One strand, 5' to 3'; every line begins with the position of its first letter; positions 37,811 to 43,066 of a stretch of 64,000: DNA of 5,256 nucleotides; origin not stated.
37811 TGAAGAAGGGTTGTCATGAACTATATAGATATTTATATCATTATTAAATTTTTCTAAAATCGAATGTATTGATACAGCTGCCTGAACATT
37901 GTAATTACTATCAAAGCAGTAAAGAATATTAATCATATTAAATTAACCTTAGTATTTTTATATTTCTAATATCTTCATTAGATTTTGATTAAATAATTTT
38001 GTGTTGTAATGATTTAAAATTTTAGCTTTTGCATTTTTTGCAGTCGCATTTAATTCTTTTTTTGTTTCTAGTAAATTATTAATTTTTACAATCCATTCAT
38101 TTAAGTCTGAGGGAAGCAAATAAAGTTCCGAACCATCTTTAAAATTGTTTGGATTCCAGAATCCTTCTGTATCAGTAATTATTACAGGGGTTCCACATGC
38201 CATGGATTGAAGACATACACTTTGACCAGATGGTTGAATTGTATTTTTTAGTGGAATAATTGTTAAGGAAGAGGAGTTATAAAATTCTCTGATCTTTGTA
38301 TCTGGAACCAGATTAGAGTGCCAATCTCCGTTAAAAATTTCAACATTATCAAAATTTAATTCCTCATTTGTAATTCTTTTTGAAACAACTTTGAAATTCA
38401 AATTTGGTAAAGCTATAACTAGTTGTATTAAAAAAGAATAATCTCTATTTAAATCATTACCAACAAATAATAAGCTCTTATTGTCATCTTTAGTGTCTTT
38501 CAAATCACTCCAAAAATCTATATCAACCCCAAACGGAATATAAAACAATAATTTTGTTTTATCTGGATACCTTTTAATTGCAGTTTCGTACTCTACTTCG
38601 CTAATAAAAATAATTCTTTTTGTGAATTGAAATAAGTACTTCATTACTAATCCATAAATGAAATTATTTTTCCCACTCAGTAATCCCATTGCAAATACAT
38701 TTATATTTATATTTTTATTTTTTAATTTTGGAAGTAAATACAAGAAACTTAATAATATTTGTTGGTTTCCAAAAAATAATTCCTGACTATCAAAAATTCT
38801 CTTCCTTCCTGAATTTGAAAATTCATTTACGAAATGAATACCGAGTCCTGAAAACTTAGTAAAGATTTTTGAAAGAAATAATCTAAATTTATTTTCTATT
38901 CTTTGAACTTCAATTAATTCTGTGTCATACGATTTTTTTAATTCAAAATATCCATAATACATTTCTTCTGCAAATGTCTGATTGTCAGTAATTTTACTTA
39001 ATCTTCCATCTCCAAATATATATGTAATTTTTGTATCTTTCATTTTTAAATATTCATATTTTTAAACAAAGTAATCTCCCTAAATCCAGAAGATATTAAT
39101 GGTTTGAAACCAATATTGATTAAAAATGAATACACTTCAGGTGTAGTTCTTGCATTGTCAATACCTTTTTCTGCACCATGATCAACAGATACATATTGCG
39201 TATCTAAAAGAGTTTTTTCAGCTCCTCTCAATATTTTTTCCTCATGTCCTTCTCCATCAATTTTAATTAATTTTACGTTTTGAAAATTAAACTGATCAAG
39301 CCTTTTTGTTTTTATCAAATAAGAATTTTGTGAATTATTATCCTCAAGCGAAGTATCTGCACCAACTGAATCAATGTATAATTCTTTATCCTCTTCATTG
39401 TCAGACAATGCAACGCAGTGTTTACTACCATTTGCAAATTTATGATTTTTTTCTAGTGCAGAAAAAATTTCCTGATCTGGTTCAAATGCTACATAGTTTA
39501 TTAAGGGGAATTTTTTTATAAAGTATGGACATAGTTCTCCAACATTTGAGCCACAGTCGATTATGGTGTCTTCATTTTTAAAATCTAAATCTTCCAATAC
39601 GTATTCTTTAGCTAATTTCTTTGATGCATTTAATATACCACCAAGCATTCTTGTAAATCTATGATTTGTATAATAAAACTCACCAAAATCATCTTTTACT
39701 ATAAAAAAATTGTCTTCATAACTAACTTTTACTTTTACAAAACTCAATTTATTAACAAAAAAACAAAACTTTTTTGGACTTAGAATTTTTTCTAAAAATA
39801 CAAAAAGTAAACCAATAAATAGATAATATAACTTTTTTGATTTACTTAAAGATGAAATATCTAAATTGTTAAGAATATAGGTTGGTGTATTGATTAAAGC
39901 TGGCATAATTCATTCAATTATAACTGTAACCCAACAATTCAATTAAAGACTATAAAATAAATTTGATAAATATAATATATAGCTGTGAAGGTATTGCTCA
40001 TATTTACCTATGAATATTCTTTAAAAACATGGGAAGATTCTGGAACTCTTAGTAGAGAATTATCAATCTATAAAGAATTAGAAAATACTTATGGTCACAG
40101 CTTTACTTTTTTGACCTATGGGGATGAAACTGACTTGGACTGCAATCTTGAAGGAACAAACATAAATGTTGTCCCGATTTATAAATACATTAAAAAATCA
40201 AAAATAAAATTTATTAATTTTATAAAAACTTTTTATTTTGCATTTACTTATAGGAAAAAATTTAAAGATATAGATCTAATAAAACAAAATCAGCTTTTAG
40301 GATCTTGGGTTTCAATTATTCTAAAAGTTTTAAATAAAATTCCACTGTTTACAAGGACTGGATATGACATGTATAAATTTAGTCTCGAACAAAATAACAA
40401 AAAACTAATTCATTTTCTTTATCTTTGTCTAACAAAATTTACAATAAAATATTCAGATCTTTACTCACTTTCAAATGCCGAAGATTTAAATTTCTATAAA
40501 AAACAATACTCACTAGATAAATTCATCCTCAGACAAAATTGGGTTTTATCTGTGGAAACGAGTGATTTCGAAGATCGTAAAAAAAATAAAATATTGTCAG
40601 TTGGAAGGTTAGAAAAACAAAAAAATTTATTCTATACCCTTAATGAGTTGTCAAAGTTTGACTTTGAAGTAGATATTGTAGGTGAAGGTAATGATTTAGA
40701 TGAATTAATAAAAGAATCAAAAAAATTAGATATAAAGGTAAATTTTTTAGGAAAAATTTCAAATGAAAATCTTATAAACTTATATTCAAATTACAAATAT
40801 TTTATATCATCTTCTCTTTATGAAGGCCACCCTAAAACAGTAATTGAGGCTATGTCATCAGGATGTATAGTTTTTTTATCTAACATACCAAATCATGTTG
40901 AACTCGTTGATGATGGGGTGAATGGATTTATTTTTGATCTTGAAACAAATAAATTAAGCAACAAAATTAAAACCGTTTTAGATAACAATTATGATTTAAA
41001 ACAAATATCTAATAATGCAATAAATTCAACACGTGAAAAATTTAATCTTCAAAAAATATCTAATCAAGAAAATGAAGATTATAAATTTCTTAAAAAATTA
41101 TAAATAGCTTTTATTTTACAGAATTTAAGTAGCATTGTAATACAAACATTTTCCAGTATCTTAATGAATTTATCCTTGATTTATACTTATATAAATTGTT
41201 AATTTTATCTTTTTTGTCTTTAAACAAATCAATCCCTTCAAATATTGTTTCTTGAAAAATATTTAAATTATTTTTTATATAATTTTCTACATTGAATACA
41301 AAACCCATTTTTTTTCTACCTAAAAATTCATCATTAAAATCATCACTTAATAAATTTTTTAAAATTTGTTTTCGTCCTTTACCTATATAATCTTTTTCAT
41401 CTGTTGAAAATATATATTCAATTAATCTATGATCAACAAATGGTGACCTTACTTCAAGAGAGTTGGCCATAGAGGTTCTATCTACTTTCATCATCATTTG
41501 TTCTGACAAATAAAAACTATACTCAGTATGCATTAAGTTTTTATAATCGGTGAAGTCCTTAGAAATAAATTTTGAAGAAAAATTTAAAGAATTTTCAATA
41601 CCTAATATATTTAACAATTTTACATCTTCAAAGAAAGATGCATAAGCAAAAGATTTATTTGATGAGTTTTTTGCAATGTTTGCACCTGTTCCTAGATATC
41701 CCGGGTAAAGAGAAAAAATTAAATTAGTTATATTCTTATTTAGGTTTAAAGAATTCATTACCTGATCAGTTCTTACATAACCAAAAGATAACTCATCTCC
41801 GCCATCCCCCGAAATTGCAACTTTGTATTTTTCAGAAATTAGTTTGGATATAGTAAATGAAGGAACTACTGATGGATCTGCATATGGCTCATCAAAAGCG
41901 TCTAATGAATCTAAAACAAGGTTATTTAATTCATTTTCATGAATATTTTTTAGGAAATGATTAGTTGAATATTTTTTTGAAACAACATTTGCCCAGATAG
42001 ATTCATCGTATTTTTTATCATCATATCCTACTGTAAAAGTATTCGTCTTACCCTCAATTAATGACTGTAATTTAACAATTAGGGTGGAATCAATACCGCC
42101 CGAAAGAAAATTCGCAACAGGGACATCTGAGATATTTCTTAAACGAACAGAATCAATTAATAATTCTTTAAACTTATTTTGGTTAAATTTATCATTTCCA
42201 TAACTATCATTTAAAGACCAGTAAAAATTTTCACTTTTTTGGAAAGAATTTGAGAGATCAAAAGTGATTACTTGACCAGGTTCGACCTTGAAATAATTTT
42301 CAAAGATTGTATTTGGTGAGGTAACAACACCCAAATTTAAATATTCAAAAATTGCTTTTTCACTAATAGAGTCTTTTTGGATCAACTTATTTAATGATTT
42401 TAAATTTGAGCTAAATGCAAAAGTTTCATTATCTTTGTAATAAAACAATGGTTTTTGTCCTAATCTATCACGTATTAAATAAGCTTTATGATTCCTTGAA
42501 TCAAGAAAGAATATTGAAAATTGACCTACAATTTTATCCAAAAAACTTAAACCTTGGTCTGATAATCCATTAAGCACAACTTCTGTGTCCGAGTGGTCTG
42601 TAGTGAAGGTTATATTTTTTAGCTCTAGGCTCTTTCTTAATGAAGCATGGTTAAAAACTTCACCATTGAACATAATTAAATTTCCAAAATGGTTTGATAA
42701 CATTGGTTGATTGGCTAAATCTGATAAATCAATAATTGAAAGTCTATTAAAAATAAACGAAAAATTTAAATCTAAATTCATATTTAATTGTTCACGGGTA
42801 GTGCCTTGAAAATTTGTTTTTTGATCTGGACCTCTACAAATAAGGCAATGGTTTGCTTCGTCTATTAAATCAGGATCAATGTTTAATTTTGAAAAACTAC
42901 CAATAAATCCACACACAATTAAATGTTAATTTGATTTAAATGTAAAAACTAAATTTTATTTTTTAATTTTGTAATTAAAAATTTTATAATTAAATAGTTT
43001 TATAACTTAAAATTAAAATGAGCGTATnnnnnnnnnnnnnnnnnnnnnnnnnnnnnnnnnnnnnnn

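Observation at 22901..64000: About 40-kb glycosylation island built around many polytopic GT-C/Wzy-like proteins and small GT2s, without Wzx, Wzz or an initiating phosphoglycosyltransferase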

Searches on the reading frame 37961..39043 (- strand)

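Call 6: search_protein_families(library=pfam, max_evalue=0.01, proteins=[window:37961-39043:-])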
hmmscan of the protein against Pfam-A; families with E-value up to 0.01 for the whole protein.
window:37961-39043:- (361 aa): 3 families
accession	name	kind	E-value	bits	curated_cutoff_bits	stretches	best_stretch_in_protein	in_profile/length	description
PF13692.12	Glyco_trans_1_4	-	2.6e-08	34.7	27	1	201-326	16-141/142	Glycosyl transferases group 1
PF00534.26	Glycos_transf_1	-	4.7e-08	33.2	26.4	1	246-340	81-171/172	Glycosyl transferases group 1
PF13524.12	Glyco_trans_1_2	-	1.9e-07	31.5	25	1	206-349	6-136/144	Glycosyl transferase-like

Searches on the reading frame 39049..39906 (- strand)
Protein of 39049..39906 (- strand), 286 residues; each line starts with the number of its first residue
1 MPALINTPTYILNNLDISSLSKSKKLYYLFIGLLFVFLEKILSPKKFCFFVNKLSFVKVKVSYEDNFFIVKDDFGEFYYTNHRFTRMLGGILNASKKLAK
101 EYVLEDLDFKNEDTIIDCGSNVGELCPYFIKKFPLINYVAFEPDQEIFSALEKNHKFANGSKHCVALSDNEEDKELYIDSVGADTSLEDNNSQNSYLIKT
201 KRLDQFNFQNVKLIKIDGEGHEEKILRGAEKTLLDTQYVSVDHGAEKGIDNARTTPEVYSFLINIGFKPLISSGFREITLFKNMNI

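Call 6: search_protein_families(library=pfam, max_evalue=0.01, proteins=[window:39049-39906:-])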
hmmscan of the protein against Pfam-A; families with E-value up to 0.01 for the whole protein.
window:39049-39906:- (286 aa): 3 families
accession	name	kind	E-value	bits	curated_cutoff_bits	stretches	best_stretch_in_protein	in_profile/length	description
PF05050.19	Methyltransf_21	-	3.1e-12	47.4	22.7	1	117-267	1-171/173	Methyltransferase FkbM domain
PF05575.17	V_cholerae_RfbT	-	0.0011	18.8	27.9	1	61-227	31-208/286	Vibrio cholerae RfbT protein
PF00891.24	Methyltransf_2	-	0.0023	17.7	22.3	1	76-143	27-94/210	O-methyltransferase domain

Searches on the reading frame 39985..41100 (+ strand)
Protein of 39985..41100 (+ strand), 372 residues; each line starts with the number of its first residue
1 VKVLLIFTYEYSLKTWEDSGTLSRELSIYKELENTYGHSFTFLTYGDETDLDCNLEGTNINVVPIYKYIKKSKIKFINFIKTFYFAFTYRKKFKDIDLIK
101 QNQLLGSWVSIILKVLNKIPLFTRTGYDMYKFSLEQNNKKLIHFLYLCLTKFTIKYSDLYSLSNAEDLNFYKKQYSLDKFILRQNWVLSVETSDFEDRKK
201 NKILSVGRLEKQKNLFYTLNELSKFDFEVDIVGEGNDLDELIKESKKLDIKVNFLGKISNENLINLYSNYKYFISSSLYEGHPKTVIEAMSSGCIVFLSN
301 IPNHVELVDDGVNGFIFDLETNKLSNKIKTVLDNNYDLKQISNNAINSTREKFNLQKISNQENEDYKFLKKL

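Call 6: search_protein_families(library=pfam, max_evalue=0.01, proteins=[window:39985-41100:+])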
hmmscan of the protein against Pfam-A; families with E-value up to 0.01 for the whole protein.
window:39985-41100:+ (372 aa): 3 families
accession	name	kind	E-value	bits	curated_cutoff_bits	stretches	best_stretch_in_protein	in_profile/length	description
PF00534.26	Glycos_transf_1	-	3.6e-29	101.9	26.4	1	197-346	12-170/172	Glycosyl transferases group 1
PF13692.12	Glyco_trans_1_4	-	9.9e-21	74.9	27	1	201-334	2-142/142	Glycosyl transferases group 1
PF13524.12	Glyco_trans_1_2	-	5.7e-06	26.8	25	1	215-357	5-137/144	Glycosyl transferase-like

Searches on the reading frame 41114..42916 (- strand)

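Call 6: search_protein_families(library=pfam, max_evalue=0.01, proteins=[window:41114-42916:-])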
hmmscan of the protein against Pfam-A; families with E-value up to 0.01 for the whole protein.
window:41114-42916:- (601 aa): 3 families
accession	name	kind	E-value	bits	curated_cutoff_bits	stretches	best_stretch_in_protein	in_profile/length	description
PF00733.27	Asn_synthase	-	2.7e-56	192.2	21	1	249-558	2-307/354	Asparagine synthase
PF13537.11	GATase_7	-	4.8e-31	107.8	25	1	57-176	2-122/123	Glutamine amidotransferase domain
PF13522.11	GATase_6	-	5.6e-26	91.5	27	1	57-171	17-130/130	Glutamine amidotransferase domain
